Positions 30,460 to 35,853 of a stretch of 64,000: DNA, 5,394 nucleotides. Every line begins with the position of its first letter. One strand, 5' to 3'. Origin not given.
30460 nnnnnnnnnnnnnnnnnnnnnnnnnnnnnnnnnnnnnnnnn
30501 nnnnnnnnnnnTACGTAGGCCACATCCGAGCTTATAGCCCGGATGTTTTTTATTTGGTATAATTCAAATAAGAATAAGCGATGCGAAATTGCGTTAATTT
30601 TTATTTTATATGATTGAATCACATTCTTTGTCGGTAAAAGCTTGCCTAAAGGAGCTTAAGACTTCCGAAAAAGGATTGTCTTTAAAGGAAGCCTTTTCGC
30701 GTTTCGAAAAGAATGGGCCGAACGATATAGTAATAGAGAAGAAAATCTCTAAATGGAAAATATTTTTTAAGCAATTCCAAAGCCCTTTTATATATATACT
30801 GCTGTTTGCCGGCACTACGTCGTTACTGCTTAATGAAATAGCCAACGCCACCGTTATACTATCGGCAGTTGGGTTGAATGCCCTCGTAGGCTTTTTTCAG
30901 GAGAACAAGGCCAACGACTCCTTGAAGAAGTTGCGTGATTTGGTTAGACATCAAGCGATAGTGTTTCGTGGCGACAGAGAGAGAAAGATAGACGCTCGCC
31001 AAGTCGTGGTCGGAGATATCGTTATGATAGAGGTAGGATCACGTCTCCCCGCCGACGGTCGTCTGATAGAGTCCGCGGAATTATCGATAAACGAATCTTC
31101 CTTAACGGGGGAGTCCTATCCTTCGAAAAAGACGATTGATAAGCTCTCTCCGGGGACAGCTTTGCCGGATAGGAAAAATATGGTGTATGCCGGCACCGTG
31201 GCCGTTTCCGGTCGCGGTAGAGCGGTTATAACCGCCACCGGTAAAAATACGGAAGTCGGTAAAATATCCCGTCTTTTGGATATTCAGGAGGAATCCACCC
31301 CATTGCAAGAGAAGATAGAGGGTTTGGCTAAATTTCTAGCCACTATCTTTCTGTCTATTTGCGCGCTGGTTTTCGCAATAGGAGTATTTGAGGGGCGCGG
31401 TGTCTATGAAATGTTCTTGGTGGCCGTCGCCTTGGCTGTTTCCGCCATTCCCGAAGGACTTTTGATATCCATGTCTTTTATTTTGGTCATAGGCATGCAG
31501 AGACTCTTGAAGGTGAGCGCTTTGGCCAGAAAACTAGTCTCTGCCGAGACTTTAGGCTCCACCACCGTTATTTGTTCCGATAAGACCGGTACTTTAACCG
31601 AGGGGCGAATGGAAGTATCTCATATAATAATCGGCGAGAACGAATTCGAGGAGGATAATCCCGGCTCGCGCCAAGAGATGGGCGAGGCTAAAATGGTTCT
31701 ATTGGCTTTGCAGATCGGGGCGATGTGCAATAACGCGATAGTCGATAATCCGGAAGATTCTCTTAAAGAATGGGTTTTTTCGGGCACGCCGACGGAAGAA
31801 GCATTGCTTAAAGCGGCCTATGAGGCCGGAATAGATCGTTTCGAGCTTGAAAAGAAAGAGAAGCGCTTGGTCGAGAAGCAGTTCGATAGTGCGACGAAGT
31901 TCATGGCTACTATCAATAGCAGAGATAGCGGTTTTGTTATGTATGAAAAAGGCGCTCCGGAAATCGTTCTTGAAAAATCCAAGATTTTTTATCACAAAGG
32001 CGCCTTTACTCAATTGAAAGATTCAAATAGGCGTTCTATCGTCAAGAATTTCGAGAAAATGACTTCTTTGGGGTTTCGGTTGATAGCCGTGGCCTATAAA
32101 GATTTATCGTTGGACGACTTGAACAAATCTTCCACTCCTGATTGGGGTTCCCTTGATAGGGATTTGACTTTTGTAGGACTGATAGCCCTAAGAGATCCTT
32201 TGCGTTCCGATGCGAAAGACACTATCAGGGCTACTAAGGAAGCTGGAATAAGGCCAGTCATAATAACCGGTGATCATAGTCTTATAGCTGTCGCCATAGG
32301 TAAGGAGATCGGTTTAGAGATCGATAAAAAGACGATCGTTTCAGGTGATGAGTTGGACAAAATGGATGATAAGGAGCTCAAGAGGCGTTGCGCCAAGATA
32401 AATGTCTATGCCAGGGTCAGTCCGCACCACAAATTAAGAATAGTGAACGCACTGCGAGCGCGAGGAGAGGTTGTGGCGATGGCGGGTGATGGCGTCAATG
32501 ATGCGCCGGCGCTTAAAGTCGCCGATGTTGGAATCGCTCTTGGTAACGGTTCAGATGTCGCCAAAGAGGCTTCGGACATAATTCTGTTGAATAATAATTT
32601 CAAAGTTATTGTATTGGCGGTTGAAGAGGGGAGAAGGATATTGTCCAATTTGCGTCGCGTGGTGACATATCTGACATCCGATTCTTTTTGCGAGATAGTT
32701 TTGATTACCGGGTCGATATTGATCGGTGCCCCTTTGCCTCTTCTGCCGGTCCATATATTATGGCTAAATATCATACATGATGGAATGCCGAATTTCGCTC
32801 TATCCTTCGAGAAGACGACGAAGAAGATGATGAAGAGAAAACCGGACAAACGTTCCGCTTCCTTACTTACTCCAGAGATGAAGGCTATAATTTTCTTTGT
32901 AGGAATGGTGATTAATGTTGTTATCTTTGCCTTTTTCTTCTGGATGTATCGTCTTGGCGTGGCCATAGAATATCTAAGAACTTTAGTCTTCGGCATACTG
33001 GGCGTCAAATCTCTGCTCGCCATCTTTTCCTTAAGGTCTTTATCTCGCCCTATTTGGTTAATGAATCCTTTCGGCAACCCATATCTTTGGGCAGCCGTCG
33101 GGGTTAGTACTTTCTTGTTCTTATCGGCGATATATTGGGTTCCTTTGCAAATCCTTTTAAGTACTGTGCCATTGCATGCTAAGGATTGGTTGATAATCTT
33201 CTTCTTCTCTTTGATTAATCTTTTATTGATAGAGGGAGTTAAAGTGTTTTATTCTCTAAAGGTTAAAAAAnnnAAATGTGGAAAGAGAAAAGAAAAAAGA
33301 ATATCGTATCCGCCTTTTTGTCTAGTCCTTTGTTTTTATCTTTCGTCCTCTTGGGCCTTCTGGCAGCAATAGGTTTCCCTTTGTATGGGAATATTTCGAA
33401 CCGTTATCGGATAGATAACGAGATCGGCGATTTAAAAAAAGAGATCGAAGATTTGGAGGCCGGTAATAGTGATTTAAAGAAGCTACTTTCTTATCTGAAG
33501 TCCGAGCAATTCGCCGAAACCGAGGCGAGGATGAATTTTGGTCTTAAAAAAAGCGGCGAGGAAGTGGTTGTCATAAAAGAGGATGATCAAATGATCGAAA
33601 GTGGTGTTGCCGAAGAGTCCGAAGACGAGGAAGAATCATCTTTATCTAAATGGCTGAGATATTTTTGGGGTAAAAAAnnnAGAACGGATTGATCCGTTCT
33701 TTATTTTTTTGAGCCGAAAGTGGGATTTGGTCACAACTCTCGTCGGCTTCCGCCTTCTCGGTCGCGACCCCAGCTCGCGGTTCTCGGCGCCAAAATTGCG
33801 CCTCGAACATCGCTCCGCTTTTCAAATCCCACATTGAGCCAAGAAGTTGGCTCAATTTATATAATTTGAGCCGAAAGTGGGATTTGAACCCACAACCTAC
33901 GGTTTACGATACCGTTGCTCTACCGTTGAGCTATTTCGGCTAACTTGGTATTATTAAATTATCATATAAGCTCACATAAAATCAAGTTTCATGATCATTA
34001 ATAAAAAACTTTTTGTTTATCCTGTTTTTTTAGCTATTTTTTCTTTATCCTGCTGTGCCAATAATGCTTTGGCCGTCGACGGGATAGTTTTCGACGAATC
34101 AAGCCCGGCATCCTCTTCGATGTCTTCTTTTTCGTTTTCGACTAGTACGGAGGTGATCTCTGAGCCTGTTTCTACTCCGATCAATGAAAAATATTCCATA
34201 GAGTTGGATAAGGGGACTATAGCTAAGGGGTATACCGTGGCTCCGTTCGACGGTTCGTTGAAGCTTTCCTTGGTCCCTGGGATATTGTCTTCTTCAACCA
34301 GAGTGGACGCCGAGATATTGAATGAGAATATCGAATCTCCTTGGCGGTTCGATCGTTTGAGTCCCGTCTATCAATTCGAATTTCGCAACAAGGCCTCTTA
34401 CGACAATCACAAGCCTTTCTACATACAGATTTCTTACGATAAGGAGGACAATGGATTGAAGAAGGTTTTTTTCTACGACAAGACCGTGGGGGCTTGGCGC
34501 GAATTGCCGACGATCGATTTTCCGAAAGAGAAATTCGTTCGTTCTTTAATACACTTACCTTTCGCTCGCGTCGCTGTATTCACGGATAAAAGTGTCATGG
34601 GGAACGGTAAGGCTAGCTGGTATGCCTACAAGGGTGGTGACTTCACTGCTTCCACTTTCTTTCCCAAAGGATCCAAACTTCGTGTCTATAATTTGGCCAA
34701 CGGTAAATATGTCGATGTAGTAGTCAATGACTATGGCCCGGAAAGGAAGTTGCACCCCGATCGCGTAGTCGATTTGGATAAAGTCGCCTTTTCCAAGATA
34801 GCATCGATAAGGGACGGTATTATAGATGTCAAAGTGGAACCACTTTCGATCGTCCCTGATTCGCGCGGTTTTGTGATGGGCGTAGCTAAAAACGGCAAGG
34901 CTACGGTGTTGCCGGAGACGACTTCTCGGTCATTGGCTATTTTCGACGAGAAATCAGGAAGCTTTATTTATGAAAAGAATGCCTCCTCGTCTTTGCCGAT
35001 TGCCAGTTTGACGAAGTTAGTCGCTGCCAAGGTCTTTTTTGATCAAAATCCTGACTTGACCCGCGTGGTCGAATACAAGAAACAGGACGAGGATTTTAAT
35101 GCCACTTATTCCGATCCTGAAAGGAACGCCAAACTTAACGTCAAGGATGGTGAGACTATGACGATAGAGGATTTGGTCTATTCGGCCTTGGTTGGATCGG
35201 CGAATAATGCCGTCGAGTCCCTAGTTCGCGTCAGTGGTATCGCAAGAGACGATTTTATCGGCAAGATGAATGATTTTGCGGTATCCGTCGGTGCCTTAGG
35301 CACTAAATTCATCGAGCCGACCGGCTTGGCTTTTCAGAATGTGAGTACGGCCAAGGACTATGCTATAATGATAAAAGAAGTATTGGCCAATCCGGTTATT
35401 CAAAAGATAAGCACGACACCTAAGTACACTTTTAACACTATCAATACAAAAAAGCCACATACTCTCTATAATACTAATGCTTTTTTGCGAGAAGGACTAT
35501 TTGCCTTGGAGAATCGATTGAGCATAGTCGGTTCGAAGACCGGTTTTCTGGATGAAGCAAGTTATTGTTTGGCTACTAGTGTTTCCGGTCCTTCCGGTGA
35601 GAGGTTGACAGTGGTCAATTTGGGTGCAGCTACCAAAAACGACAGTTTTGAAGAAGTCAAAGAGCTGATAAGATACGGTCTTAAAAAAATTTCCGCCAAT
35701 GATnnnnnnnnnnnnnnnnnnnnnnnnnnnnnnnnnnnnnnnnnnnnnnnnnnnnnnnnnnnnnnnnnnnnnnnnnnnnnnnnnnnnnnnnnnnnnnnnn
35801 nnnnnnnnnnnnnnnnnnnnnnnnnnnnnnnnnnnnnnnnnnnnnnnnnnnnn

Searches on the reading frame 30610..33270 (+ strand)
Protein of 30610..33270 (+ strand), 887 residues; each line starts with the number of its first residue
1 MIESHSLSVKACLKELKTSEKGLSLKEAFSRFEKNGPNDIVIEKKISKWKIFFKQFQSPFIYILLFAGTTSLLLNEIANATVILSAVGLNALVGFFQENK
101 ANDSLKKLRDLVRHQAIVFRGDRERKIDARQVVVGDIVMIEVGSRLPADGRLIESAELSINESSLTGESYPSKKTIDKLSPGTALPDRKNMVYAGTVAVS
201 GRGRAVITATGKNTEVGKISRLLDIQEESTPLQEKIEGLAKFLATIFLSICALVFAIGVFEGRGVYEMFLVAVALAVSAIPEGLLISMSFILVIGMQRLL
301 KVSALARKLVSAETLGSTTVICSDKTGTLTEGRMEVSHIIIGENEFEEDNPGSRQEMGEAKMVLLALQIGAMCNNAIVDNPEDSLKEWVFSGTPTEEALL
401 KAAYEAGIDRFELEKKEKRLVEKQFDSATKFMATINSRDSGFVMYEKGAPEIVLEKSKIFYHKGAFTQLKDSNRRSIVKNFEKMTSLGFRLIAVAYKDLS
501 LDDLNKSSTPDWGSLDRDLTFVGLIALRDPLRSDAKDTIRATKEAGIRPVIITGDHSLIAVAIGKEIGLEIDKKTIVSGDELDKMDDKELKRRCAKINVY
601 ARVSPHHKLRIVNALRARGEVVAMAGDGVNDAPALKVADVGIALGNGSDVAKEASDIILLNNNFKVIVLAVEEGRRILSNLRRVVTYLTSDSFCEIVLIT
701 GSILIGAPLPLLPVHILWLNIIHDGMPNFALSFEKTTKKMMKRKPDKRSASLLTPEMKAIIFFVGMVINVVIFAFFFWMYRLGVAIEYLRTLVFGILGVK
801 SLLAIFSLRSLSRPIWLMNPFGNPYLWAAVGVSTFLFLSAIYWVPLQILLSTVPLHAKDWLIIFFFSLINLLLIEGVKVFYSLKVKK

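Call 64: search_protein_families(library=pfam, proteins=[window:30610-33270:+], max_evalue=0.00001)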
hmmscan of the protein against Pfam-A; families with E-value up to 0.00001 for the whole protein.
window:30610-33270:+ (887 aa): 6 families
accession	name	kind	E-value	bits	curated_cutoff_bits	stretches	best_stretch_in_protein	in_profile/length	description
PF00122.25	E1-E2_ATPase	-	8.9e-51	172.4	28.1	1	112-301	3-180/181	E1-E2 ATPase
PF00689.26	Cation_ATPase_C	-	1.3e-38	133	27.3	1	708-880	1-175/175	Cation transporting ATPase, C-terminus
PF00702.32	Hydrolase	-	1.4e-20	74.9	26.4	1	320-639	3-191/191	haloacid dehalogenase-like hydrolase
PF13246.12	Cation_ATPase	-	6.1e-19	68.3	21.7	1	371-457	1-88/91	Cation transport ATPase (P-type)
PF00690.31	Cation_ATPase_N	-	4.3e-17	62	20.4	1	5-69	2-67/69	Cation transporter/ATPase, N-terminus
PF08282.18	Hydrolase_3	-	2.8e-07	31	20.9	1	611-666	195-250/255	haloacid dehalogenase-like hydrolase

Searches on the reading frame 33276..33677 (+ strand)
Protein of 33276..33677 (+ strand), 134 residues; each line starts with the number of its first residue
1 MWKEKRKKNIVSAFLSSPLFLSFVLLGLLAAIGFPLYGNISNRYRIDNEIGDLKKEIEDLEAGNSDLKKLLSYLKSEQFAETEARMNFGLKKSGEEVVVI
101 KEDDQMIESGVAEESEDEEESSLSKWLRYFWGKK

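Call 64: search_protein_families(library=pfam, proteins=[window:33276-33677:+], max_evalue=0.00001)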
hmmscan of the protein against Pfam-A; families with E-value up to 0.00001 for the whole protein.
window:33276-33677:+ (134 aa): 1 family
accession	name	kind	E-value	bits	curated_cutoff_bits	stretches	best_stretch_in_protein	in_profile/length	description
PF04977.20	DivIC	-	2.6e-11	43.6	28.9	1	26-102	2-79/80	Septum formation initiator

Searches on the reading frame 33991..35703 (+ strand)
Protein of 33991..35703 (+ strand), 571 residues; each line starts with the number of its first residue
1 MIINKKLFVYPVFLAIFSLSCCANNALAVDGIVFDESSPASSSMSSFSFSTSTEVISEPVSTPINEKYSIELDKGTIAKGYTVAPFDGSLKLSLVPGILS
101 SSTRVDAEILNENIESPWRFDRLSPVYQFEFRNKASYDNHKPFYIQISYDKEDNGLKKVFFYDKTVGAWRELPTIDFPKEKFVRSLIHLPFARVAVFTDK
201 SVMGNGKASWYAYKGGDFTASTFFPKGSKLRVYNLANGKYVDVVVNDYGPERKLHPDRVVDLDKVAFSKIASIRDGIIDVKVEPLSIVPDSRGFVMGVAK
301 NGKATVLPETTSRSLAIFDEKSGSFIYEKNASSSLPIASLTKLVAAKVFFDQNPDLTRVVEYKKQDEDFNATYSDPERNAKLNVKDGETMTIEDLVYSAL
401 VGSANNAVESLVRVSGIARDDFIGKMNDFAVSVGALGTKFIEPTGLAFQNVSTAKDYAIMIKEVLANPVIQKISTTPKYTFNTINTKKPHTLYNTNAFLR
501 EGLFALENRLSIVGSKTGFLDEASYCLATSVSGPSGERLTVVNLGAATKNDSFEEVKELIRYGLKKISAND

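Call 64: search_protein_families(library=pfam, proteins=[window:33991-35703:+], max_evalue=0.00001)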
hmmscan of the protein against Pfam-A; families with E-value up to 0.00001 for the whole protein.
window:33991-35703:+ (571 aa): 2 families
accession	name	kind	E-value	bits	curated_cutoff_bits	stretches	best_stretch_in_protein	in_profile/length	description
PF00768.25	Peptidase_S11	-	1.2e-32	113.8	27.6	1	306-547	6-238/239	D-alanyl-D-alanine carboxypeptidase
PF03330.24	DPBB_1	-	2.2e-09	37.9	28.8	1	219-282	26-83/83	Lytic transglycolase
